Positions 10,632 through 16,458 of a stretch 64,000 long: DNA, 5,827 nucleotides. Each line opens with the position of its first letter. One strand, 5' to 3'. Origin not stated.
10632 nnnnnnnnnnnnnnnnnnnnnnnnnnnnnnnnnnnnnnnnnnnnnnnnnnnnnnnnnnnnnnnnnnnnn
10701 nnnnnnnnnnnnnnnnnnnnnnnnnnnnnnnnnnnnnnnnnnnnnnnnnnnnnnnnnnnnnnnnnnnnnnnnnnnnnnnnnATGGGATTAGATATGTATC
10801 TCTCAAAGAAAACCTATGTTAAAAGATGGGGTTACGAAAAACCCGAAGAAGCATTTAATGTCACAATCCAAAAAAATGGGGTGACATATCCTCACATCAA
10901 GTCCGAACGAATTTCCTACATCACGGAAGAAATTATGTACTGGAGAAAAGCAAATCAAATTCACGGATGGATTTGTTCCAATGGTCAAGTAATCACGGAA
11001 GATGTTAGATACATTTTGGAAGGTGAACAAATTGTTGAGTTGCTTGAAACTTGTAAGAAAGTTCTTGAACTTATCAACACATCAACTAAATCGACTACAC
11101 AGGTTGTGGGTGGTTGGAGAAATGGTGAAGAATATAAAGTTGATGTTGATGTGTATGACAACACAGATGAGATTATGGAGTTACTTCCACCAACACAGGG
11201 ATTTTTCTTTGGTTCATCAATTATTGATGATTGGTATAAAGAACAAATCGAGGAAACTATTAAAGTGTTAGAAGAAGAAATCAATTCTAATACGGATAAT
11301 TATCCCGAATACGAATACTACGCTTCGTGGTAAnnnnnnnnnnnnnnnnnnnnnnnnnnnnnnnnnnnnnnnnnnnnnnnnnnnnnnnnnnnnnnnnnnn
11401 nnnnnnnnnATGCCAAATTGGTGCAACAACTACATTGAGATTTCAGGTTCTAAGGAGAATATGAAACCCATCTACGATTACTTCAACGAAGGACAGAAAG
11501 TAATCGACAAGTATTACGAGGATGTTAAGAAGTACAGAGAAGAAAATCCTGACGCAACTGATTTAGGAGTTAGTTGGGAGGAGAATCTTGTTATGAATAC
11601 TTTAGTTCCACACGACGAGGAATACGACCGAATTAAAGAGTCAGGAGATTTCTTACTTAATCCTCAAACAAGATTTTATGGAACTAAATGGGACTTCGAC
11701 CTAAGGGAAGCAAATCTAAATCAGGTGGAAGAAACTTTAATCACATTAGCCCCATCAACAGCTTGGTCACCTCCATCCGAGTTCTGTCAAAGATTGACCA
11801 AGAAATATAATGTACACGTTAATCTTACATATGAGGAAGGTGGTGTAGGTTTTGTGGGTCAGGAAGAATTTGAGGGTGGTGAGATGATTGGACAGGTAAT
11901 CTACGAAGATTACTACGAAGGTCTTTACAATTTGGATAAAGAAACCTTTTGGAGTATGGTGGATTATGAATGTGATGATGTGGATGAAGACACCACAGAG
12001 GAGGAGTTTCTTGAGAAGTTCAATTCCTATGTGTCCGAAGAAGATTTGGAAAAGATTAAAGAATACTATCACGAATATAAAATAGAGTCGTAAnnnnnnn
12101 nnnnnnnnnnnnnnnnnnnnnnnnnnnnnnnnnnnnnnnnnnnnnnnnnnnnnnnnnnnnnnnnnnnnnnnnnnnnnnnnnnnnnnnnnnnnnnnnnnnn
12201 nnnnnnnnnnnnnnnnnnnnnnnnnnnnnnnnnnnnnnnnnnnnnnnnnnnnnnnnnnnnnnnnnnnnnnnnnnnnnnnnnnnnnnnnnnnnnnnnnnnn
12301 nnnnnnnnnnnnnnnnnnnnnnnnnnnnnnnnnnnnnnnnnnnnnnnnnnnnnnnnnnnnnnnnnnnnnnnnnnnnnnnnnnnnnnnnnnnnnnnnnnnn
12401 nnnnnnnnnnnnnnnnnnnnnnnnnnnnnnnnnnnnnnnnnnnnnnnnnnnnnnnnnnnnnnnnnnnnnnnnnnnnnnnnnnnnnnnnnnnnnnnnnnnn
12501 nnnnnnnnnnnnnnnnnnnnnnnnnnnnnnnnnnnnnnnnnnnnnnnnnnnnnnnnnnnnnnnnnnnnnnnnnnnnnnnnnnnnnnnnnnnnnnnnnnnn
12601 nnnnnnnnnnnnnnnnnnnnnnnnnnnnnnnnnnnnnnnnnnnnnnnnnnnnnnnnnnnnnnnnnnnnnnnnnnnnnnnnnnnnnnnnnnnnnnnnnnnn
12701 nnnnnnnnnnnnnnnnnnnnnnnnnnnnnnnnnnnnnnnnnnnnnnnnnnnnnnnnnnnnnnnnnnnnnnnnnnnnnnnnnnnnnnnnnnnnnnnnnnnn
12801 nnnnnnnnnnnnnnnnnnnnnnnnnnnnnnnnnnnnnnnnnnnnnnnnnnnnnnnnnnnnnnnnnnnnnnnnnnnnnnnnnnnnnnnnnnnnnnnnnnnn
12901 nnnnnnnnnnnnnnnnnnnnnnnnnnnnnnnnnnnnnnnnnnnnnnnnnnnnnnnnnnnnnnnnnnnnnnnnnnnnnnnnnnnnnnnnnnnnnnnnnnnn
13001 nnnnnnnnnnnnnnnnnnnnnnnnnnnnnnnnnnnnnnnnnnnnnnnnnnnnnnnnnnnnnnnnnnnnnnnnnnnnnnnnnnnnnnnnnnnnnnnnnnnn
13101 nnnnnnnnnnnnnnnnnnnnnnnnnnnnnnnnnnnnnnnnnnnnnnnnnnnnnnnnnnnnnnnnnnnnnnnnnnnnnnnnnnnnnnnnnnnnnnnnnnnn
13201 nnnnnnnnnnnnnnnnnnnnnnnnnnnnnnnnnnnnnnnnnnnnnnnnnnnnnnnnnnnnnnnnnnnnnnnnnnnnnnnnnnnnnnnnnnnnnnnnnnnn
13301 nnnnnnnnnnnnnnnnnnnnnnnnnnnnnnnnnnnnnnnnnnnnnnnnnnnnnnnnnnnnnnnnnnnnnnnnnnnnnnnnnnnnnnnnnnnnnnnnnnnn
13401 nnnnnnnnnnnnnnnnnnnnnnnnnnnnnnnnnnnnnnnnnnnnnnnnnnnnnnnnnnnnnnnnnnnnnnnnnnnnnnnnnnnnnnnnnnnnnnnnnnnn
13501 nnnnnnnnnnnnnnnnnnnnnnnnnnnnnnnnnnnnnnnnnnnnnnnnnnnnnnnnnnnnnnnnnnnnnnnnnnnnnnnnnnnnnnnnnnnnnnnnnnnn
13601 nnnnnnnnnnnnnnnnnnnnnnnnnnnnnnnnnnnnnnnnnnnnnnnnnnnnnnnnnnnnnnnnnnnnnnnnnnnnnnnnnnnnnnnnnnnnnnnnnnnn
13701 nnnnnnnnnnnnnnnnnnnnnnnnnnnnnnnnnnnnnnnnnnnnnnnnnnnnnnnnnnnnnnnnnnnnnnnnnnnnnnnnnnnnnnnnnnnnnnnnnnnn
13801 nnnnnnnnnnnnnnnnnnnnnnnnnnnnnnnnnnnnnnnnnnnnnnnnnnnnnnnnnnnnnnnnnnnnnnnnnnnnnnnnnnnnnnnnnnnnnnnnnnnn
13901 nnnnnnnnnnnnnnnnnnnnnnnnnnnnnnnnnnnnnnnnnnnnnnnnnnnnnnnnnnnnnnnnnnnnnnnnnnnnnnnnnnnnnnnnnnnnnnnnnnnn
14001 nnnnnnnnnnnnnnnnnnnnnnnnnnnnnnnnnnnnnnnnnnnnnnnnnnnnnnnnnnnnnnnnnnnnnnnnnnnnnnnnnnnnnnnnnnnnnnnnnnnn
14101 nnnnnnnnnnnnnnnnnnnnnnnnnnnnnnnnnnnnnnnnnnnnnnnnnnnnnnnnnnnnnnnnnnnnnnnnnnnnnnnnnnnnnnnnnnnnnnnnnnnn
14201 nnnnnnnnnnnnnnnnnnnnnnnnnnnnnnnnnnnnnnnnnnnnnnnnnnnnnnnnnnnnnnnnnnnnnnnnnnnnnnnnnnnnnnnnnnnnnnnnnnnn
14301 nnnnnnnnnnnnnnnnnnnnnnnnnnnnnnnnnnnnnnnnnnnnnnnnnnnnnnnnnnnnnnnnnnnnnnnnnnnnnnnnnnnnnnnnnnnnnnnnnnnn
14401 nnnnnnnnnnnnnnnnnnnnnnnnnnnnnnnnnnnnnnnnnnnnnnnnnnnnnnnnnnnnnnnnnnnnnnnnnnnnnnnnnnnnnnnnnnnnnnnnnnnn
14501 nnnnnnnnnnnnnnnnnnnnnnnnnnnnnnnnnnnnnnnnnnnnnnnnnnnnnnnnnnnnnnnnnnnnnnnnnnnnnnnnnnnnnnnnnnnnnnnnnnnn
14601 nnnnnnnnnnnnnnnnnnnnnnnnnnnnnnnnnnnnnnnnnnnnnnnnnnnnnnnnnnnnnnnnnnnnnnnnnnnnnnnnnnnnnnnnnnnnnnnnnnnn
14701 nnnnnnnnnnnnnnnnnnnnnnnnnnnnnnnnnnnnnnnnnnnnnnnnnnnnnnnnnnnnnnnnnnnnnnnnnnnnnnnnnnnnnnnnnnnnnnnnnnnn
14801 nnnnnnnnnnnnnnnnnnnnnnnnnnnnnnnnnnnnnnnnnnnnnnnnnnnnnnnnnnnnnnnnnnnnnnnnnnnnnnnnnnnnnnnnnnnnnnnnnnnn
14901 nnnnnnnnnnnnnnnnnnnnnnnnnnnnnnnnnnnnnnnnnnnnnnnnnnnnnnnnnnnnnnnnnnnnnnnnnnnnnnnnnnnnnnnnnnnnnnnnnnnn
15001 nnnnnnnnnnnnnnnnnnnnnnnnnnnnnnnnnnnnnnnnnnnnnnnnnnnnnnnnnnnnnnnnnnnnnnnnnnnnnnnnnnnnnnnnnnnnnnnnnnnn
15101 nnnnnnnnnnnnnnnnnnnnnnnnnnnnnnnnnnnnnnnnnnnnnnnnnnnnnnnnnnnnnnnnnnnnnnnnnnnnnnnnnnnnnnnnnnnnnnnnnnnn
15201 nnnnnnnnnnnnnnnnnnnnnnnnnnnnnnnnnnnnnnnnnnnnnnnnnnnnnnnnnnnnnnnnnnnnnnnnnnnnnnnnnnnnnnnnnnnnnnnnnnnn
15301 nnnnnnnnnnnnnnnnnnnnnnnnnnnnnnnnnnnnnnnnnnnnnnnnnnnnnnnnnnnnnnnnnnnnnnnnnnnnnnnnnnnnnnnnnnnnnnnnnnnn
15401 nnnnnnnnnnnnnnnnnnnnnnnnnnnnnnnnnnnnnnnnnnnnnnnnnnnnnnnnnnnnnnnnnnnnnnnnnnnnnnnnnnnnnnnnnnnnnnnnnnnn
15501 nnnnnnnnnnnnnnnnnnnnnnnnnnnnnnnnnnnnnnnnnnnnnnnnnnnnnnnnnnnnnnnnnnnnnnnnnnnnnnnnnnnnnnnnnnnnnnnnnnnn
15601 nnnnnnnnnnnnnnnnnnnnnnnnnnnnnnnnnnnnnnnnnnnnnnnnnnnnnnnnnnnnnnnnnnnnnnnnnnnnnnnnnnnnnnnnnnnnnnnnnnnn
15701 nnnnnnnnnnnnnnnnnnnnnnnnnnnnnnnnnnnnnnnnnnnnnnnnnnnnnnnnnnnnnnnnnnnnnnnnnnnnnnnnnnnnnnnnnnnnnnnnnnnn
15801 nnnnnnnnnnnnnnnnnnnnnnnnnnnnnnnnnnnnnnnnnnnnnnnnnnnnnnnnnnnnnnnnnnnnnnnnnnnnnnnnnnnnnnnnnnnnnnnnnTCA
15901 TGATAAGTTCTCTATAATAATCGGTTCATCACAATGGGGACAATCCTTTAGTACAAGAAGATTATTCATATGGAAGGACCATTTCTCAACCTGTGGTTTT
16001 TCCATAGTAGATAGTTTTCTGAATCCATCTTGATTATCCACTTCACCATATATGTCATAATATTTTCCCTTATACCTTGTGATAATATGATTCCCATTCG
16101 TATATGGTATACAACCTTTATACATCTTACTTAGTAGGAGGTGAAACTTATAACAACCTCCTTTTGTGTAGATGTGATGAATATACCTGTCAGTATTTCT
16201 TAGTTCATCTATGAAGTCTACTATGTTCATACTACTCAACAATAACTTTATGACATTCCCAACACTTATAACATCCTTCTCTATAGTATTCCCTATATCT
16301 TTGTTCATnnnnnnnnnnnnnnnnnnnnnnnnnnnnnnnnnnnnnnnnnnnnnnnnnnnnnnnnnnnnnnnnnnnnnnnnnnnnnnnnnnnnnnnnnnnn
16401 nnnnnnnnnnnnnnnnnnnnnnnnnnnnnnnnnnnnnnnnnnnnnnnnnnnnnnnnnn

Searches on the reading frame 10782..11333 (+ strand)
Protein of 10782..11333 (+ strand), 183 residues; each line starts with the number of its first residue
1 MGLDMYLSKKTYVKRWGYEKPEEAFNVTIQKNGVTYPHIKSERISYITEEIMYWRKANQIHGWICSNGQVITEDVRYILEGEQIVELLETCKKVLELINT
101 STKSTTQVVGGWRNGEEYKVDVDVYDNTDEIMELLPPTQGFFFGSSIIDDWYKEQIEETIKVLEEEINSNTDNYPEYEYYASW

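Call 38: search_protein_families(library=phrogs, proteins=[window:10782-11333:+], max_evalue=0.001)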
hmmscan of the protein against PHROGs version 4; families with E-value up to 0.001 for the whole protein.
window:10782-11333:+ (183 aa): 1 family
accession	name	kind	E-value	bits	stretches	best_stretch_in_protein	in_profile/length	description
phrog_7971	-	unknown function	4.6e-05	24.6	0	127-174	68-114/124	-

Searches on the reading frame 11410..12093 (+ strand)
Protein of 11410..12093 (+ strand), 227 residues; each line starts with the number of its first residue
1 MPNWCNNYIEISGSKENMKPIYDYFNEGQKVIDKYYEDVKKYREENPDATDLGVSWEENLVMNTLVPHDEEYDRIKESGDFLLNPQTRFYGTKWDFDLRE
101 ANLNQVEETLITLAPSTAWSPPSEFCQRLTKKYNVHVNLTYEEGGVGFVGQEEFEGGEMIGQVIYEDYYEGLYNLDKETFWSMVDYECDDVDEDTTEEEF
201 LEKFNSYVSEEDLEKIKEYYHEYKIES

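Call 38: search_protein_families(library=phrogs, proteins=[window:11410-12093:+], max_evalue=0.001)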
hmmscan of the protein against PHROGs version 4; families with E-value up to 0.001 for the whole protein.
window:11410-12093:+ (227 aa): 3 families
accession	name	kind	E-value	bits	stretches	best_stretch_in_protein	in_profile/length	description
phrog_20518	-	unknown function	8e-07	30.2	1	84-146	109-171/177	-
phrog_2715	-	unknown function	6.4e-06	27.3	1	1-168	1-138/149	-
phrog_12644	-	unknown function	0.00017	22.5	0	90-170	124-201/236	-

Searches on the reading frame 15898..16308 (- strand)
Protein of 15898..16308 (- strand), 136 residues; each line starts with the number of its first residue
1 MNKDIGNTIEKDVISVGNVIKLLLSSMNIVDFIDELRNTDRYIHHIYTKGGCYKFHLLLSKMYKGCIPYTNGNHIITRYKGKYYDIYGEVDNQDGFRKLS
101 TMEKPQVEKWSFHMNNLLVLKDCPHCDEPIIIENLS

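Call 95: search_protein_families(library=pfam, proteins=[window:15898-16308:-], max_evalue=0.001)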
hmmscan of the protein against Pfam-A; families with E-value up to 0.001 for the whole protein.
window:15898-16308:- (136 aa): 1 family
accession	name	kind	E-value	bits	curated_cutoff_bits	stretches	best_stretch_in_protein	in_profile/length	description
PF24591.1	Phage_YunG-like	-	1.9e-13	50.5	27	1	31-115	3-90/99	Phage YunG-like protein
